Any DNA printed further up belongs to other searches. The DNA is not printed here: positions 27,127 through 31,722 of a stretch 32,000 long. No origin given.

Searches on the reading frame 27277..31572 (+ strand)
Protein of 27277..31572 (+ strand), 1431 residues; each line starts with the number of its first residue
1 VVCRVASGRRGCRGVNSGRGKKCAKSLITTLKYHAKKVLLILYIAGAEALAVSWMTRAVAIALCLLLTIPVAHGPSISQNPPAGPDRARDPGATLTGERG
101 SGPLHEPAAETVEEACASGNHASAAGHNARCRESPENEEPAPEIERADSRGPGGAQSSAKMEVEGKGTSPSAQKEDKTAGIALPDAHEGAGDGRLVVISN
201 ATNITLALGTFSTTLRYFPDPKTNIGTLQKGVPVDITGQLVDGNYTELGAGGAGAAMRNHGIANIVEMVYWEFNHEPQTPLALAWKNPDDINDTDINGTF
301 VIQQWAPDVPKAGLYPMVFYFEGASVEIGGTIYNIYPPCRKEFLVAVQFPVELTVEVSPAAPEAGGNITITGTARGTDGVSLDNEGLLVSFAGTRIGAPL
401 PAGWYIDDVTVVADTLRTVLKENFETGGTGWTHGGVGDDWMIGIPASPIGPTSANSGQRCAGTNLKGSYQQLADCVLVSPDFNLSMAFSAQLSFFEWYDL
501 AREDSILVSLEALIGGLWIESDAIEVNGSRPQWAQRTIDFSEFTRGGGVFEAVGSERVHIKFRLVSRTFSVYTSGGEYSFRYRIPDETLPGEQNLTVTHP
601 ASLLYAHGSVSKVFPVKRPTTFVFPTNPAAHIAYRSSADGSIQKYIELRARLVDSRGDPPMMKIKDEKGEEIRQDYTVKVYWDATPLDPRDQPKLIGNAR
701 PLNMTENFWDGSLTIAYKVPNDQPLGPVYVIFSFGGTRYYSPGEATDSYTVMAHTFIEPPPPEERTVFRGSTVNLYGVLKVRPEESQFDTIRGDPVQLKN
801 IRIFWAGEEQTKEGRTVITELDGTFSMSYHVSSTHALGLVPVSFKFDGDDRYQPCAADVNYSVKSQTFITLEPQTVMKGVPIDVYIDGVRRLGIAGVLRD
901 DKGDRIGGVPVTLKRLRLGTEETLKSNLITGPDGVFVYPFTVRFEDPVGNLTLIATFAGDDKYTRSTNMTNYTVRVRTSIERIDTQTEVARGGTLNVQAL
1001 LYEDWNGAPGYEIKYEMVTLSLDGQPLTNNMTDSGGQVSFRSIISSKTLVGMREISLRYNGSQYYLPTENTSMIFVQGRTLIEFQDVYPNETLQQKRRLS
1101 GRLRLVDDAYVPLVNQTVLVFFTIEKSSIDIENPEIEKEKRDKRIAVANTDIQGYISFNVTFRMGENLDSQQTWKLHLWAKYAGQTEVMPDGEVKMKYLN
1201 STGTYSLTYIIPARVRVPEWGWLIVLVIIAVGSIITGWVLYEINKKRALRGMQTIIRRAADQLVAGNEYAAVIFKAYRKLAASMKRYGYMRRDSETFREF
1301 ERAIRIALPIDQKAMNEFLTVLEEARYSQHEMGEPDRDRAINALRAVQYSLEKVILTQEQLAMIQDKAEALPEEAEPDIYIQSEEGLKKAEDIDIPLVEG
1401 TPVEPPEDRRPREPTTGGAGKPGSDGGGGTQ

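Call 38: search_protein_families(library=pfam, proteins=[window:27277-31572:+], max_evalue=0.001)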
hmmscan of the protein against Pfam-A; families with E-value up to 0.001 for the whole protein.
window:27277-31572:+ (1431 aa): 2 families
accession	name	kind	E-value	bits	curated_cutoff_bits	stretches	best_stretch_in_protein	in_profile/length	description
PF13559.11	DUF4129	-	4.3e-10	40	24.8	1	1276-1345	1-69/69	Domain of unknown function (DUF4129)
PF16640.11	Big_3_5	-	7.8e-09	36.4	35.5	0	920-974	42-87/88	Bacterial Ig-like domain (group 3)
